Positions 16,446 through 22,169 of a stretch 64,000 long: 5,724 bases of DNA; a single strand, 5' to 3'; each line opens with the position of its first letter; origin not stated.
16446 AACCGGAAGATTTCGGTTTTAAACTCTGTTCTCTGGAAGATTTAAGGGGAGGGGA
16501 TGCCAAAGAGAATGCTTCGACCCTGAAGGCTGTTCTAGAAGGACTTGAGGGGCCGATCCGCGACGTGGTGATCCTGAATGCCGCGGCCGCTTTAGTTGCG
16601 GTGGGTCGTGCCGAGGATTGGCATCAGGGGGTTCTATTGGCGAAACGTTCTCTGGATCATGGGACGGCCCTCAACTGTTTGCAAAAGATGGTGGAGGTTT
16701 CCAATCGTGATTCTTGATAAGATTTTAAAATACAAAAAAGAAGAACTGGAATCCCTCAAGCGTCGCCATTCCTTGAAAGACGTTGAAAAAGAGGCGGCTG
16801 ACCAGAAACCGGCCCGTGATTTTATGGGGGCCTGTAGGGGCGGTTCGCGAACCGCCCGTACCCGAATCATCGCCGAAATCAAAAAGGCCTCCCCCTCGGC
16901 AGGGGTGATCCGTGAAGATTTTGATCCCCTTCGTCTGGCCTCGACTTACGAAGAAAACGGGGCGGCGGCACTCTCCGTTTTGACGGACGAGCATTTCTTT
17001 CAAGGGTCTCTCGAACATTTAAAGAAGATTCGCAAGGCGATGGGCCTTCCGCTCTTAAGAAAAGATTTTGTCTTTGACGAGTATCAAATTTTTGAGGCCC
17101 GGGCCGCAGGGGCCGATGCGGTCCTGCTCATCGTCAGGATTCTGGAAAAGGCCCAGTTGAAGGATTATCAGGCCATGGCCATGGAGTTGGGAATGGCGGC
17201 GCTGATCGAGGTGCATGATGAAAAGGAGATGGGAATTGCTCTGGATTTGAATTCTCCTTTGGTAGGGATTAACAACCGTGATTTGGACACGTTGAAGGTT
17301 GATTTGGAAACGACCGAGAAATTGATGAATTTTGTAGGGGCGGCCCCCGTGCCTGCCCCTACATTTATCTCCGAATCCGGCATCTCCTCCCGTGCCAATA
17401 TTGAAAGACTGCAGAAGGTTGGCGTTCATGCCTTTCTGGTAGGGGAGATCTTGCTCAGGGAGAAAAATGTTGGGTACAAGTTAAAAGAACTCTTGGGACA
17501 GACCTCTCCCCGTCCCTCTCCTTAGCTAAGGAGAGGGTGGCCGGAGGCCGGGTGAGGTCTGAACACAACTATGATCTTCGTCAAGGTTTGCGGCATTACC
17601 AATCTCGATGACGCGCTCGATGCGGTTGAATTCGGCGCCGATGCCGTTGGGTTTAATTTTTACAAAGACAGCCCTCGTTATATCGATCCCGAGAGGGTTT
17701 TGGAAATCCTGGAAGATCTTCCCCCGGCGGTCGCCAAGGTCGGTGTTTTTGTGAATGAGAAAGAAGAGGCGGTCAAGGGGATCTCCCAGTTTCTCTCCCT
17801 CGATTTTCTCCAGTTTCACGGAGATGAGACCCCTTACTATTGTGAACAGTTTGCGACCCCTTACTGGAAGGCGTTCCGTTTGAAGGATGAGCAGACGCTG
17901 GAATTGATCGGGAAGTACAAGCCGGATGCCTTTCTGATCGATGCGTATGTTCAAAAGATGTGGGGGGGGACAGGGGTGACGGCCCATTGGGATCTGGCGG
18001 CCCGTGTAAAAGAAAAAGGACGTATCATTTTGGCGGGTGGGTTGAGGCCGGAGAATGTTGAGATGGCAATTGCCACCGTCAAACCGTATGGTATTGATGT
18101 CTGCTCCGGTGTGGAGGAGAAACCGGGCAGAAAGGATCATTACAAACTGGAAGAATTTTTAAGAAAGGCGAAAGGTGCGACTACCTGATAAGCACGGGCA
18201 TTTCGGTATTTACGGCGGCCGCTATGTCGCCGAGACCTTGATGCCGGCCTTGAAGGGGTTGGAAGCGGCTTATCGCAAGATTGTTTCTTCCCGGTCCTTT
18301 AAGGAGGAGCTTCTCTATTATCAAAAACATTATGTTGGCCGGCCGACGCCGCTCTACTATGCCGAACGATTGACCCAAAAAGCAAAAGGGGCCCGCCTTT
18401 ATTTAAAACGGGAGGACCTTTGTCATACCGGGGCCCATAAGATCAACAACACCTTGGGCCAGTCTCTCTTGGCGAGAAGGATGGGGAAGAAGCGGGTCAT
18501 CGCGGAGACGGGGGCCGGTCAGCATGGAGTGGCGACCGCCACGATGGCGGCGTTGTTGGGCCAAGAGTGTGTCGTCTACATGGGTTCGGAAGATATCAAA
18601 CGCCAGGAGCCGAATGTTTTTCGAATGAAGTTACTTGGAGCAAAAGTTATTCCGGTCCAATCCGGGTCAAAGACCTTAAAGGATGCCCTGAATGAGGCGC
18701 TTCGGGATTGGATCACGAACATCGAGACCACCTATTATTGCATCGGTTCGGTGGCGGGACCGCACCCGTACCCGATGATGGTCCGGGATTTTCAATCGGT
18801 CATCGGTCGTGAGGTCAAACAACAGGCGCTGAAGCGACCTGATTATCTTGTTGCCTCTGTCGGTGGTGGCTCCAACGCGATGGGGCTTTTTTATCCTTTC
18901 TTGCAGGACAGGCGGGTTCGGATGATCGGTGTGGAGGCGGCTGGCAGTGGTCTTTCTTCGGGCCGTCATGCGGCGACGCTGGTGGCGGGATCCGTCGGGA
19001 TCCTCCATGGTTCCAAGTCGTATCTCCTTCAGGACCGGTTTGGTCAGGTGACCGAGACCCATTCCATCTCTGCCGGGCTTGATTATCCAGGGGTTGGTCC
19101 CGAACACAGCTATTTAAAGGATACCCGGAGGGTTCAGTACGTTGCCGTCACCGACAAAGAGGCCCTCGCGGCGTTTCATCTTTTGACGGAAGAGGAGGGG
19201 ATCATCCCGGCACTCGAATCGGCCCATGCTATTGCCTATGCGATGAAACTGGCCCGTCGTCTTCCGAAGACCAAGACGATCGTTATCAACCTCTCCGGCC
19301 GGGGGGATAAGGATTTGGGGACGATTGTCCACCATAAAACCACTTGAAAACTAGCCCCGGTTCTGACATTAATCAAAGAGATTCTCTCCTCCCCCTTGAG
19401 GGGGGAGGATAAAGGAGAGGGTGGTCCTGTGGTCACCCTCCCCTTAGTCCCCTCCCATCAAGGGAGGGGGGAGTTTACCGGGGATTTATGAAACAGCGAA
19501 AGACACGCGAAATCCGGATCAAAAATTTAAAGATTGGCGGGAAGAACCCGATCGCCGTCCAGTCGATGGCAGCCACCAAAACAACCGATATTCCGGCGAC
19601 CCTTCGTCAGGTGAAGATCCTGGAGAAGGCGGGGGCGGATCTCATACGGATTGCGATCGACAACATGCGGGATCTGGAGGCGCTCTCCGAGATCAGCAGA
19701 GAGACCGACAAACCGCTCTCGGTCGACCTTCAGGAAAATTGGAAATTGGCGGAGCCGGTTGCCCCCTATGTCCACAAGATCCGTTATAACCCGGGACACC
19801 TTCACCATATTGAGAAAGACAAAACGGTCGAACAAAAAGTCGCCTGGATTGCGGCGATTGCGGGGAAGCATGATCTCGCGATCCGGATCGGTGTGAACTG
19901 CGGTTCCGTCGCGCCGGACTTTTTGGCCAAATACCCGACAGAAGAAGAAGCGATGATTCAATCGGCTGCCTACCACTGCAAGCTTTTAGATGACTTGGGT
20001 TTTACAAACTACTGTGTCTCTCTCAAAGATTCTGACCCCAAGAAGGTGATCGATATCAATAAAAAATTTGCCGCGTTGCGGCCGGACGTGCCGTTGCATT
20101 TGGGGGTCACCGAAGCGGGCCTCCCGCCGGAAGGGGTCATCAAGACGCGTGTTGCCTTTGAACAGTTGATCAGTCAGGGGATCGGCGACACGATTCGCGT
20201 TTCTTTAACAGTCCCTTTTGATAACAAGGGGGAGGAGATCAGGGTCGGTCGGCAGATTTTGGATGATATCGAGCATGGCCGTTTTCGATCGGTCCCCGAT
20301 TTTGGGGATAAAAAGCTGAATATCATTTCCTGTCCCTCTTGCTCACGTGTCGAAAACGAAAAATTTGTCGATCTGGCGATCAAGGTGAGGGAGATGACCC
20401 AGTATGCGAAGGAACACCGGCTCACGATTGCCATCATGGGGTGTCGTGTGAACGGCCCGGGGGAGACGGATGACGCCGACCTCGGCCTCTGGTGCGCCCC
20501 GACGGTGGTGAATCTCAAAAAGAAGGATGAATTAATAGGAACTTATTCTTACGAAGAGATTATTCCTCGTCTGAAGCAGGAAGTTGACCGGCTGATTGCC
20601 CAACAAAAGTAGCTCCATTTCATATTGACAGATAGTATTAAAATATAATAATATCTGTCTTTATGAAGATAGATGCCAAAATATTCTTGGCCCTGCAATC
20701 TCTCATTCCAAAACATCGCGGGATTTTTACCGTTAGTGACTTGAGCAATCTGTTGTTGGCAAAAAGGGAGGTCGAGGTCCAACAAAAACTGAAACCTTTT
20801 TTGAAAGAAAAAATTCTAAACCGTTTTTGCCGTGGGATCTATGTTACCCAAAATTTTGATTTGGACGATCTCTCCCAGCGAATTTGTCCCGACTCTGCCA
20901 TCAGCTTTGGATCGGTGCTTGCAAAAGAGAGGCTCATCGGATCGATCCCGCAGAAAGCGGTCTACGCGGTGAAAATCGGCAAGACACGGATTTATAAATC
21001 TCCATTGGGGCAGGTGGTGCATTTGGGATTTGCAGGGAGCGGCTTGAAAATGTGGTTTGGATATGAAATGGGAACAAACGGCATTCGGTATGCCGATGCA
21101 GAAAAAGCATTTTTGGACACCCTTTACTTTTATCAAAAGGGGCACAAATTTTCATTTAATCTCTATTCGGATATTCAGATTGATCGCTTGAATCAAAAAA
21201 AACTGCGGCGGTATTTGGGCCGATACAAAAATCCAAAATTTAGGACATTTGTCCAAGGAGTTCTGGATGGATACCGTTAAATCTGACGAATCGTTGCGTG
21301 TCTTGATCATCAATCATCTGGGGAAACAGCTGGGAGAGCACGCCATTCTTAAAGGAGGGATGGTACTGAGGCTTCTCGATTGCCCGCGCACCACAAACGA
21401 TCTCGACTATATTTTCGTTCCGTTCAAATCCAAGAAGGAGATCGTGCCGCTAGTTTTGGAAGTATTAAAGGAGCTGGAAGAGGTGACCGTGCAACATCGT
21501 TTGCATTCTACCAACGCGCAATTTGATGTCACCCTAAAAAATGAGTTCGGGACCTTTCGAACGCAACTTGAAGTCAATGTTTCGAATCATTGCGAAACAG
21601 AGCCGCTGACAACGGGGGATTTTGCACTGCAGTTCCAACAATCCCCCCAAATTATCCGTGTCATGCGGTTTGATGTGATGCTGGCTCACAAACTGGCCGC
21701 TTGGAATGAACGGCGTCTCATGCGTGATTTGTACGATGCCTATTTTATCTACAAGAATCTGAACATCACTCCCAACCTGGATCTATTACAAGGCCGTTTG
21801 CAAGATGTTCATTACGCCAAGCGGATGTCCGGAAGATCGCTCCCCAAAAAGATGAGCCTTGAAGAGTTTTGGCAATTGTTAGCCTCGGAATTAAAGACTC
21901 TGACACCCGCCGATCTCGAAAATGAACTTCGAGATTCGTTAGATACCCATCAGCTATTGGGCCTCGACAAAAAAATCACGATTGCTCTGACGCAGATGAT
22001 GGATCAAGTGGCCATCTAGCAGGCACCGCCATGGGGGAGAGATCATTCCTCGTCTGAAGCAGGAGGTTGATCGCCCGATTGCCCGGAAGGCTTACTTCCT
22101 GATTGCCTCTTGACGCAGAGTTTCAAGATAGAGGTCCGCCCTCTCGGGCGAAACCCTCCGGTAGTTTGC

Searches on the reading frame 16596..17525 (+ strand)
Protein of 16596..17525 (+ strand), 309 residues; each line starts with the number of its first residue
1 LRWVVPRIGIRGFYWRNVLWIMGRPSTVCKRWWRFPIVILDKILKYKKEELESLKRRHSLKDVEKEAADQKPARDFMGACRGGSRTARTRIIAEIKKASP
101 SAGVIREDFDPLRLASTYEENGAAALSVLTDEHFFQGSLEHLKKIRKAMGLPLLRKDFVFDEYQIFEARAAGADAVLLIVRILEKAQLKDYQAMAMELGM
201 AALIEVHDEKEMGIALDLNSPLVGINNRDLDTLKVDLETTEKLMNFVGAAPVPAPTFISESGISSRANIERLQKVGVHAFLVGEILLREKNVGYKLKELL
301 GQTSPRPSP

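Call 15: search_protein_families(library=pfam, proteins=[window:16596-17525:+])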
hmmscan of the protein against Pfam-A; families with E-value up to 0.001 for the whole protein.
window:16596-17525:+ (309 aa): 1 family
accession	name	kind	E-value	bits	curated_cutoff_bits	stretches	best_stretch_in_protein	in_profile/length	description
PF00218.27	IGPS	-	7.4e-89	297.7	27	1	40-299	1-254/254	Indole-3-glycerol phosphate synthase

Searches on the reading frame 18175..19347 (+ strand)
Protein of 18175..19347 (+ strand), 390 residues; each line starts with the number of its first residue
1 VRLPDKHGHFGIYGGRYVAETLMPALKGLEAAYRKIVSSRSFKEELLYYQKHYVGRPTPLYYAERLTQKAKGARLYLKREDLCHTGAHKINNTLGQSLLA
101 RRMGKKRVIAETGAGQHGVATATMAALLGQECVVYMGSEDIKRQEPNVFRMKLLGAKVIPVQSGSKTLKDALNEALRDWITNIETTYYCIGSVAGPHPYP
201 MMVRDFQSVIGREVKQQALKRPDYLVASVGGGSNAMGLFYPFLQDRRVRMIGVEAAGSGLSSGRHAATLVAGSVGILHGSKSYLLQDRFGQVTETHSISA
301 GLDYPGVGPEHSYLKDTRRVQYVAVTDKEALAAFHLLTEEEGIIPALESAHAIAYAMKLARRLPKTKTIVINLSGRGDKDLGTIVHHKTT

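Call 9: search_protein_families(library=pfam, proteins=[window:18175-19347:+])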
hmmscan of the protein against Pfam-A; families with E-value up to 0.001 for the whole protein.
window:18175-19347:+ (390 aa): 1 family
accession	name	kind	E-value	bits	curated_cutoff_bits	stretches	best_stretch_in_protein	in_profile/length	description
PF00291.31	PALP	-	4.2e-47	161.3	35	1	55-375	5-295/295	Pyridoxal-phosphate dependent enzyme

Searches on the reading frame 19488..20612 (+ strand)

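Call 9: search_protein_families(library=pfam, proteins=[window:19488-20612:+])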
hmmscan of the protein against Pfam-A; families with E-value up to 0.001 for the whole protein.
window:19488-20612:+ (374 aa): 1 family
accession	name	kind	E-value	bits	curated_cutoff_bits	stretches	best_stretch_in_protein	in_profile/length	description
PF04551.19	GcpE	-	6e-101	338.3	32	1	6-367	1-342/343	GcpE protein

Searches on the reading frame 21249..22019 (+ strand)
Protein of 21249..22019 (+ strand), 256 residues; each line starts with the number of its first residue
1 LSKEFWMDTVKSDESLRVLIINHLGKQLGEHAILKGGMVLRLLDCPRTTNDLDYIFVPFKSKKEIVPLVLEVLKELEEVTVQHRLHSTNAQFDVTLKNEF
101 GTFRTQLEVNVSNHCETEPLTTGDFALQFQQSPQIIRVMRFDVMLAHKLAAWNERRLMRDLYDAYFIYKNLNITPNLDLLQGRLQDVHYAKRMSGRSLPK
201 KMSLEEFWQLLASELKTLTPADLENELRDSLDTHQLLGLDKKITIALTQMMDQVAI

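Call 9: search_protein_families(library=pfam, proteins=[window:21249-22019:+])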
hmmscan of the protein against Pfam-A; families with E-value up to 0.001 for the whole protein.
window:21249-22019:+ (256 aa): 1 family
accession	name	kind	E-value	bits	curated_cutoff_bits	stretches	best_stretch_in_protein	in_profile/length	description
PF08843.17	AbiEii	-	6.5e-15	56.1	22.5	1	27-230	10-223/238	Nucleotidyl transferase AbiEii toxin, Type IV TA system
